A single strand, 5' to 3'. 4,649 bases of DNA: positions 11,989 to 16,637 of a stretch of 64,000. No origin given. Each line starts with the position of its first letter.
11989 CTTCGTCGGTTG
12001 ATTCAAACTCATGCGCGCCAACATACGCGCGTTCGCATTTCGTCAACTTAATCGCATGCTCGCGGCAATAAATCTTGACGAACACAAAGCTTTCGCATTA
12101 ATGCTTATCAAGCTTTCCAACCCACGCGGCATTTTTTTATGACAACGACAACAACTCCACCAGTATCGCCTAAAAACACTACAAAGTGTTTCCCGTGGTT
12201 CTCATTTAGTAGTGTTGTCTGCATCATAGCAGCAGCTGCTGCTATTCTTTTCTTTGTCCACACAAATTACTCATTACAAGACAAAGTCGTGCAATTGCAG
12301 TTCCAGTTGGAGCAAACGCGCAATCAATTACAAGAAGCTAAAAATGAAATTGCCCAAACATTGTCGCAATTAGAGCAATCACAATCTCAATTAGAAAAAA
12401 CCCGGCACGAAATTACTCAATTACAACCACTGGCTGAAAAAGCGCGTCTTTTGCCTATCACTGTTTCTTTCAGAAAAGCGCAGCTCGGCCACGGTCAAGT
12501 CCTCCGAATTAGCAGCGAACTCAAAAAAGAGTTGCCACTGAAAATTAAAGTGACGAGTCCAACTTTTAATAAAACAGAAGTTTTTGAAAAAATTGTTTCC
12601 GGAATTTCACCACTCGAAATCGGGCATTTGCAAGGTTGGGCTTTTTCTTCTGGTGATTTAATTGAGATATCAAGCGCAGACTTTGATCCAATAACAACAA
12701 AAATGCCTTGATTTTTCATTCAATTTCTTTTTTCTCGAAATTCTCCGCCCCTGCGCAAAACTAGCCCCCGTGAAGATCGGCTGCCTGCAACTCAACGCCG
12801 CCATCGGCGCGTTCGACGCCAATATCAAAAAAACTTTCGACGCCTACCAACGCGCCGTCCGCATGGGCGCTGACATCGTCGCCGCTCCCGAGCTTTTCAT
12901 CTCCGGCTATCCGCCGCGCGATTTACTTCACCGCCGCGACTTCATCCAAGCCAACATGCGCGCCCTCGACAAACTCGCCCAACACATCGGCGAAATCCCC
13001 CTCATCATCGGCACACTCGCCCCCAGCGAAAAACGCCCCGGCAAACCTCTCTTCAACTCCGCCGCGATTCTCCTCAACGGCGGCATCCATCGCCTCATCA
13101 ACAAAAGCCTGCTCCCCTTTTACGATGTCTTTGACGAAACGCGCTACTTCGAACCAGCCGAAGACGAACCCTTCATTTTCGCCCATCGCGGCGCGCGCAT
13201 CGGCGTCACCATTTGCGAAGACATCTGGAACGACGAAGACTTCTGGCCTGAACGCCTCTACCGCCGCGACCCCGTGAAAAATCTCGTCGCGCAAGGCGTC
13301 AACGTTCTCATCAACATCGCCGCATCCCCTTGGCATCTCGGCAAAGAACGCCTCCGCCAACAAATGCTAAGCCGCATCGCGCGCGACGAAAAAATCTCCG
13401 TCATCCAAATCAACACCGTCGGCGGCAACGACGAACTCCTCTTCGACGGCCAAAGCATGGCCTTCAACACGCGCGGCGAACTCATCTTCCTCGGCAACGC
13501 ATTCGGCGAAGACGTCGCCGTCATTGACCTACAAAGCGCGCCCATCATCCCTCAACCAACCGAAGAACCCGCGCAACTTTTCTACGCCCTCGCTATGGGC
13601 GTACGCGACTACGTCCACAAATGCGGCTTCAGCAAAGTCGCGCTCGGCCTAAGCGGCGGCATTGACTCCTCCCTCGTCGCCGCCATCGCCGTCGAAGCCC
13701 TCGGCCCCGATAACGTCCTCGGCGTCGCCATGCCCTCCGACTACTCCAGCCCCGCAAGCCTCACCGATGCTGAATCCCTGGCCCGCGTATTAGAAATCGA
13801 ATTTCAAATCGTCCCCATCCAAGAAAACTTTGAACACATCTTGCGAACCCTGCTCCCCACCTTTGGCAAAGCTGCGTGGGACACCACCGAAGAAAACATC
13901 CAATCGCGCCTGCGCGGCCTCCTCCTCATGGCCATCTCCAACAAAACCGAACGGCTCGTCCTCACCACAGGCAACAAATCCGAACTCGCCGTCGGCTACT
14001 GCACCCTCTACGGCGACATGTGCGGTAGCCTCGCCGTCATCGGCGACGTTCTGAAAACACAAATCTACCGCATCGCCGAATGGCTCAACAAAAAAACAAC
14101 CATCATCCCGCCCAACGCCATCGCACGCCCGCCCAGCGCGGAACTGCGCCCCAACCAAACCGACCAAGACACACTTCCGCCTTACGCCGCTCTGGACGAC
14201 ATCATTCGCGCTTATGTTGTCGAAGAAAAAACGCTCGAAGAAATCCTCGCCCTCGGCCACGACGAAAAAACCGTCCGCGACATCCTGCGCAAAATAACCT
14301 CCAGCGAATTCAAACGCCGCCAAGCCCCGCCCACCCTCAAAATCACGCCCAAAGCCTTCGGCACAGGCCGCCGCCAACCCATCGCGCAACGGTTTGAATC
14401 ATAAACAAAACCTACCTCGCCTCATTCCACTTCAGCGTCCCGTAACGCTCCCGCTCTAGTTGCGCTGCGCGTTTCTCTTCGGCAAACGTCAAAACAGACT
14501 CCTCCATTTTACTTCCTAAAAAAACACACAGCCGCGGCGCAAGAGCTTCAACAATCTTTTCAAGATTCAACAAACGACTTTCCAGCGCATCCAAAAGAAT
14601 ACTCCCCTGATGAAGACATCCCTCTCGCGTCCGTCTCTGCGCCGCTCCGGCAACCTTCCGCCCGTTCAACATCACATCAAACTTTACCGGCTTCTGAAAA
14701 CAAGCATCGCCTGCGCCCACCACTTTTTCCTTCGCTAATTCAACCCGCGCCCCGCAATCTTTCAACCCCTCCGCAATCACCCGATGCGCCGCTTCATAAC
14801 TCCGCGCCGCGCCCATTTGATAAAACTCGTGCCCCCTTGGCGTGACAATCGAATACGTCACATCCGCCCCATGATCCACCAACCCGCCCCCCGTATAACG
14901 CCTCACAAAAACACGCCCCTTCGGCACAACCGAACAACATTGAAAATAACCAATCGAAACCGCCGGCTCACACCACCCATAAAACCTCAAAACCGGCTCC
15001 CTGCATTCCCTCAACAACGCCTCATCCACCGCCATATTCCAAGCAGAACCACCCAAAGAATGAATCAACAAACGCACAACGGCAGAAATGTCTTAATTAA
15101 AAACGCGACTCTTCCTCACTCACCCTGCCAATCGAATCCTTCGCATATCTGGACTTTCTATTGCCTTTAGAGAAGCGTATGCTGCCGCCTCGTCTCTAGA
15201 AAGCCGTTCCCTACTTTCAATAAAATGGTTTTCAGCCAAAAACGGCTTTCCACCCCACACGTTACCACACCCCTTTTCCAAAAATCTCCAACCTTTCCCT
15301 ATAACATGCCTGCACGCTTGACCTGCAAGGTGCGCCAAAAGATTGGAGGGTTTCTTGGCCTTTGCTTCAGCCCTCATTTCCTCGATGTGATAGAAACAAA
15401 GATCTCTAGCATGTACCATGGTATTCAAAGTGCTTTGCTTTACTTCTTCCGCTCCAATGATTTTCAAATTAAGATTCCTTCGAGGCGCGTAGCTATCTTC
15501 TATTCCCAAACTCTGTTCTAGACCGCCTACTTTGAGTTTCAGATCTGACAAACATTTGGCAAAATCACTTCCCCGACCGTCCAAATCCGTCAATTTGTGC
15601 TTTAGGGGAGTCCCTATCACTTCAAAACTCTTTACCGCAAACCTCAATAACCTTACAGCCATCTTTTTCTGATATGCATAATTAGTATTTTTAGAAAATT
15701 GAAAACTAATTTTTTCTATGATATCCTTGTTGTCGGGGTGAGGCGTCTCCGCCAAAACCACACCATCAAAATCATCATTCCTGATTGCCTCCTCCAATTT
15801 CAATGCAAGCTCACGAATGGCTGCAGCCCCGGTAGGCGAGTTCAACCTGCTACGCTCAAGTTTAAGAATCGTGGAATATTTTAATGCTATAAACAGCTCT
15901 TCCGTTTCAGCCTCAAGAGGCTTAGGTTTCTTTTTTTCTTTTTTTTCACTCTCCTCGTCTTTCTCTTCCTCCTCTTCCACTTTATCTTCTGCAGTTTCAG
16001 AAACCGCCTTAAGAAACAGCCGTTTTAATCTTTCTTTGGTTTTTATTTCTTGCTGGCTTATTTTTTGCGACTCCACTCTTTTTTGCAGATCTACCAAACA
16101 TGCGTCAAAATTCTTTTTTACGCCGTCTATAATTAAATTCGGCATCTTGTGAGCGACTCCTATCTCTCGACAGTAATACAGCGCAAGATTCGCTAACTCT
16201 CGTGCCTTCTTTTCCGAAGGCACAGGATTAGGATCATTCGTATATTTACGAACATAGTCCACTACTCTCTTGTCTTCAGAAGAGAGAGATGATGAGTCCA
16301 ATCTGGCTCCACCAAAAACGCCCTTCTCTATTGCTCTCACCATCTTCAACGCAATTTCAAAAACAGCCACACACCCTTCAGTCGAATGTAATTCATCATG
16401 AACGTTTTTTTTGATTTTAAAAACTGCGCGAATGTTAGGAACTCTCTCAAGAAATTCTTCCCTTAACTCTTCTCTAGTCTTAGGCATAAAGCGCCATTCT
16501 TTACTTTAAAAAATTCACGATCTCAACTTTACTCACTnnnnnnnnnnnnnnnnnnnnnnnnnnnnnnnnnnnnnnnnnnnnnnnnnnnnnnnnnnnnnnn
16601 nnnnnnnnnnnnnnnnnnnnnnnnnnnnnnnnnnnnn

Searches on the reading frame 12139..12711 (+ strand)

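Call 4: search_protein_families(library=pfam, proteins=[window:12139-12711:+], max_evalue=1)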
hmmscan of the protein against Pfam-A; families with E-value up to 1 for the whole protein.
window:12139-12711:+ (190 aa): 29 families (the best 25 are shown)
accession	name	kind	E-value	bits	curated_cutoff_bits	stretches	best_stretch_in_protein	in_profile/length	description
PF07889.17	DUF1664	-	0.00022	21.7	34.6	1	38-93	31-86/124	Protein of unknown function (DUF1664)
PF24611.2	Spectrin_Anc-1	-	0.0018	19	33.2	1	39-101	16-78/115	Nuclear anchorage protein 1, spectrin-like repeat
PF20882.2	Sos7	-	0.0025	18.3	27.3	1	47-87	33-73/75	Kinetochore protein Sos7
PF07817.19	GLE1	-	0.0056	16.4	24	1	49-96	9-56/250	GLE1-like protein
PF10186.14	ATG14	-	0.0064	16.1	33.2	1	45-93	80-128/347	Vacuolar sorting 38 and autophagy-related subunit 14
PF07926.17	TPR_MLP1_2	-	0.0067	16.9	36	1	45-94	68-117/129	TPR/MLP1/MLP2-like protein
PF10805.13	DUF2730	-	0.0093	16.5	24.9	1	29-97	14-84/102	Protein of unknown function (DUF2730)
PF06103.16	DUF948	-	0.011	16.3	37.2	1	29-103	5-78/89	Bacterial protein of unknown function (DUF948)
PF05266.19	DUF724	-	0.025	14.9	38.4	1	48-102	95-149/188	Protein of unknown function (DUF724)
PF02403.27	Seryl_tRNA_N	-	0.029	15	28.2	1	44-99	32-87/108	Seryl-tRNA synthetase N-terminal domain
PF06295.17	ZapG-like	-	0.029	14.8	33.5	1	36-124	12-80/123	Z-ring associated protein G-like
PF06009.19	Laminin_II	-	0.032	14.7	33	1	46-100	15-69/138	Laminin Domain II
PF09486.15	HrpB7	-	0.037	14.9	29.7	1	46-102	84-140/157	Bacterial type III secretion protein (HrpB7)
PF00335.26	Tetraspanin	-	0.047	13.8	32.1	1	20-81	79-140/225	Tetraspanin family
PF04799.18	Fzo_mitofusin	-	0.054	13.4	27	1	46-96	99-149/161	fzo-like conserved region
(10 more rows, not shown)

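Call 5: search_protein_families(library=phrogs, proteins=[window:12139-12711:+], max_evalue=1)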
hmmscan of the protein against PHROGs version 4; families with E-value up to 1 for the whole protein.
window:12139-12711:+ (190 aa): 26 families (the best 25 are shown)
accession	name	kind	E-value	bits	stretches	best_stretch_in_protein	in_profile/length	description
phrog_1009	-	unknown function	0.00012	23.2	1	24-92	12-85/103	-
phrog_89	-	lysis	0.00066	20.7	1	27-103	5-77/143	Rz-like spanin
phrog_3999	-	unknown function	0.00078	20.6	1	22-96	9-83/107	-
phrog_739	-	lysis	0.002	19.3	1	27-94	8-80/122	Rz-like spanin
phrog_5962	-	unknown function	0.003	19.1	1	28-88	6-66/109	-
phrog_214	-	lysis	0.0051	17.7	1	26-95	11-78/176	Rz-like spanin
phrog_20122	-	unknown function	0.011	16.5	1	17-96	55-134/258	-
phrog_6631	-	unknown function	0.015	15.8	1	44-98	56-110/251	-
phrog_1272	-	tail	0.03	13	1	47-102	146-201/1606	tail length tape measure protein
phrog_8229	-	unknown function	0.033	14.5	1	56-95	17-56/382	-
phrog_24307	-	unknown function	0.035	15.1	1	40-110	28-104/136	-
phrog_8369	-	other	0.04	15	1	35-98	30-86/192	hol-like chemotaxis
phrog_4949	-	unknown function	0.04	14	1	45-115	164-231/447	-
phrog_2975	-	lysis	0.063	14.3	1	47-102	39-92/136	Rz-like spanin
phrog_5328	-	unknown function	0.12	13.9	1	45-95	6-56/101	-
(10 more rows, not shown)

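Call 64: search_protein_families(library=padloc, proteins=[window:12139-12711:+], max_evalue=0.1)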
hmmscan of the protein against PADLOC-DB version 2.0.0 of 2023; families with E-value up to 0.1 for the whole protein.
window:12139-12711:+ (190 aa): 13 families
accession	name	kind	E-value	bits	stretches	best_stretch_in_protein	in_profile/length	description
PDLC03863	LmuB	-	0.00055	16.7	1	48-182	234-492/610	-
PDLC00599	ZorA1|ZorA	-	0.00075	16.3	1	44-132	491-578/631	MotA/ExbB/TolQ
PDLC03864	LmuB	-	0.0024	14.5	1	46-96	409-459/657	-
PDLC00518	JetC1|JetC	-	0.0027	13.6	1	48-102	703-757/1112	DUF3584 domain; MukB-like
PDLC04407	PDC-M09A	-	0.0031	15.1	1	28-96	179-247/282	-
PDLC02741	PbeC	-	0.0042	13.6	1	48-105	421-478/644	PbeC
PDLC00513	JetC1|JetC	-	0.0046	13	1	45-103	711-769/1140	DUF3584 domain; MukB-like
PDLC02722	PbeC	-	0.0049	13.5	1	45-97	354-406/643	PbeC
PDLC03812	RTasRmuC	-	0.0056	13.3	1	27-94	7-74/439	DRT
PDLC03861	LmuB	-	0.0086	12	1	39-98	721-780/1213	-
PDLC00551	JetC2|JetC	-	0.0093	11.8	1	48-97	332-381/1365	DUF3584 domain; MukB-like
PDLC00511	JetC1|JetC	-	0.019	10.9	1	49-130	241-318/1108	DUF3584 domain; MukB-like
PDLC01142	Unk_03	-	0.076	11.2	0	52-88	118-154/186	"Alpha helical protein with coiled-coil region and maybe secreted or membrane (1 TM domain at N-terminus, but a weak TMH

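Call 65: search_protein_families(library=ncbifam, proteins=[window:12139-12711:+], max_evalue=0.1)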
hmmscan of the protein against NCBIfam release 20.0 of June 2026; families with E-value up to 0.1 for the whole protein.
window:12139-12711:+ (190 aa): 26 families (the best 25 are shown)
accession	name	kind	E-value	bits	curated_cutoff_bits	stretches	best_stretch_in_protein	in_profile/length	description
NF005411.0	PRK06975.1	equivalog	0.0011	17.4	414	1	5-95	313-407/660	fused uroporphyrinogen-III synthase HemD/membrane protein HemX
TIGR03185.1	DNA_S_dndD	equivalog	0.0013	17.3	245.85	1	47-102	420-475/650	DNA sulfur modification protein DndD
TIGR04523.1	Mplasa_alph_rch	subfamily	0.0023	15.9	270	1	44-95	228-286/745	helix-rich protein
TIGR04211.1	SH3_and_anchor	equivalog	0.0026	17.4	65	1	45-102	70-127/198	TIGR04211 family SH3 domain-containing protein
NF038305.1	HpsJ_fam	subfamily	0.0028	17.6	60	1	20-96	73-141/234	HpsJ family protein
NF008173.0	PRK10920.1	equivalog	0.0046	16.1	313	1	41-93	67-119/390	uroporphyrinogen-III C-methyltransferase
TIGR02168.1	SMC_prok_B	equivalog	0.0049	14.6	567.35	1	50-95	381-426/1181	chromosome segregation protein SMC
NF043058.1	T4SS_LegC2C7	subfamily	0.0065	15.5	350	1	40-96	135-234/348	LegC2/C7 family Dot/Icm T4SS effector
TIGR02169.1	SMC_prok_A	equivalog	0.0071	14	729.4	1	46-96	356-406/1165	chromosome segregation protein SMC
NF045487.1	ASRP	equivalog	0.008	14.8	300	1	56-96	356-396/593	archaea-specific SMC-related protein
NF045709.1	Amuc_1101_fam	equivalog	0.0082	15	650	1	13-87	369-439/608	Amuc_1101 family PilM-like pilus complex protein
NF050014.1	HpsJ_like_B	equivalog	0.0085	15.8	260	1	20-101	79-160/254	hormogonium polysaccharide biosynthesis protein HpsJ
TIGR00293.1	TIGR00293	equivalog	0.011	15.9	53.9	1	56-109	3-56/129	prefoldin subunit alpha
NF041034.1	Rad50_Sulf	equivalog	0.013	13.4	1000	1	53-128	237-313/872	DNA double-strand break repair ATPase Rad50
TIGR01843.1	type_I_hlyD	subfamily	0.015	14.2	208.65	1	48-100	136-188/422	HlyD family type I secretion periplasmic adaptor subunit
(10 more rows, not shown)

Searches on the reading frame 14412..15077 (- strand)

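Call 102: search_protein_families(library=pfam, proteins=[window:14412-15077:-], max_evalue=0.00001)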
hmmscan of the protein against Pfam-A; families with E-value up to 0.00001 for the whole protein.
window:14412-15077:- (221 aa): 2 families
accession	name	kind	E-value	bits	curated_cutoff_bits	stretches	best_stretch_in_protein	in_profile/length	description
PF21948.1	LplA-B_cat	-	1.3e-23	84.5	27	1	12-164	3-148/200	Lipoyl protein ligase A/B catalytic domain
PF03099.24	BPL_LplA_LipB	-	3.5e-11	43.6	21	1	55-163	26-131/133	Biotin/lipoate A/B protein ligase family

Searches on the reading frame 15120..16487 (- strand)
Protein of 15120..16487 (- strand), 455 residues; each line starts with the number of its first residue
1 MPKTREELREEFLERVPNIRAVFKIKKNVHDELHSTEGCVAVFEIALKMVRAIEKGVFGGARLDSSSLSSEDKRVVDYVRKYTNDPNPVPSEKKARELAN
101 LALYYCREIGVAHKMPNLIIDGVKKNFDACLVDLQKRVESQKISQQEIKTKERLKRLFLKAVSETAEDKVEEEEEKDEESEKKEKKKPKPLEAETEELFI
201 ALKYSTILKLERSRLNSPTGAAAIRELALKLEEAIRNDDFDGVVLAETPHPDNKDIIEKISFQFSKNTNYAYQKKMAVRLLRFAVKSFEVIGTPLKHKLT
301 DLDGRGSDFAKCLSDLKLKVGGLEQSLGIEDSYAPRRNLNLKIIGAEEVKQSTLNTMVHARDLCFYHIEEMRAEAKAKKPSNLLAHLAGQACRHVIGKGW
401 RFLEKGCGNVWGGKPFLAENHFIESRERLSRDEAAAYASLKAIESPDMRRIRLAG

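Call 57: search_protein_families(library=pfam, proteins=[window:15120-16487:-], max_evalue=0.1)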
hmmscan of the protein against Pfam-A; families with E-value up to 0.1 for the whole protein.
window:15120-16487:- (455 aa): 2 families
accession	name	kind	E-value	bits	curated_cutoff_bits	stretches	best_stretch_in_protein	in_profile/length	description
PF04045.19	P34-Arc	-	0.071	13.3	27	0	129-199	38-109/243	Arp2/3 complex, 34 kD subunit p34-Arc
PF23771.1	DUF7168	-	0.083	13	25.5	0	147-194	85-131/140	Domain of unknown function (DUF7168)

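Call 64: search_protein_families(library=padloc, proteins=[window:15120-16487:-], max_evalue=0.1)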
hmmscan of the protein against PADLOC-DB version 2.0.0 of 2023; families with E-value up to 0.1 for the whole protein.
window:15120-16487:- (455 aa): 0 families

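Call 65: search_protein_families(library=ncbifam, proteins=[window:15120-16487:-], max_evalue=0.1)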
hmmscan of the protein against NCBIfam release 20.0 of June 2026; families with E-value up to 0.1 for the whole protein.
window:15120-16487:- (455 aa): 2 families
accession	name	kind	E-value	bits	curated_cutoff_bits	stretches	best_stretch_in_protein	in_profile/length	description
NF003090.0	PRK04017.1-1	equivalog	0.0095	15.7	120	0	129-165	89-125/132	hypothetical protein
NF041244.1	IglI_fam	subfamily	0.059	13.2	100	1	123-205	114-193/290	type VI secretion system protein IglI family protein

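Call 113: search_protein_families(library=phrogs, proteins=[window:15120-16487:-], max_evalue=0.001)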
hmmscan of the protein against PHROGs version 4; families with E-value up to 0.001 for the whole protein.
window:15120-16487:- (455 aa): 0 families
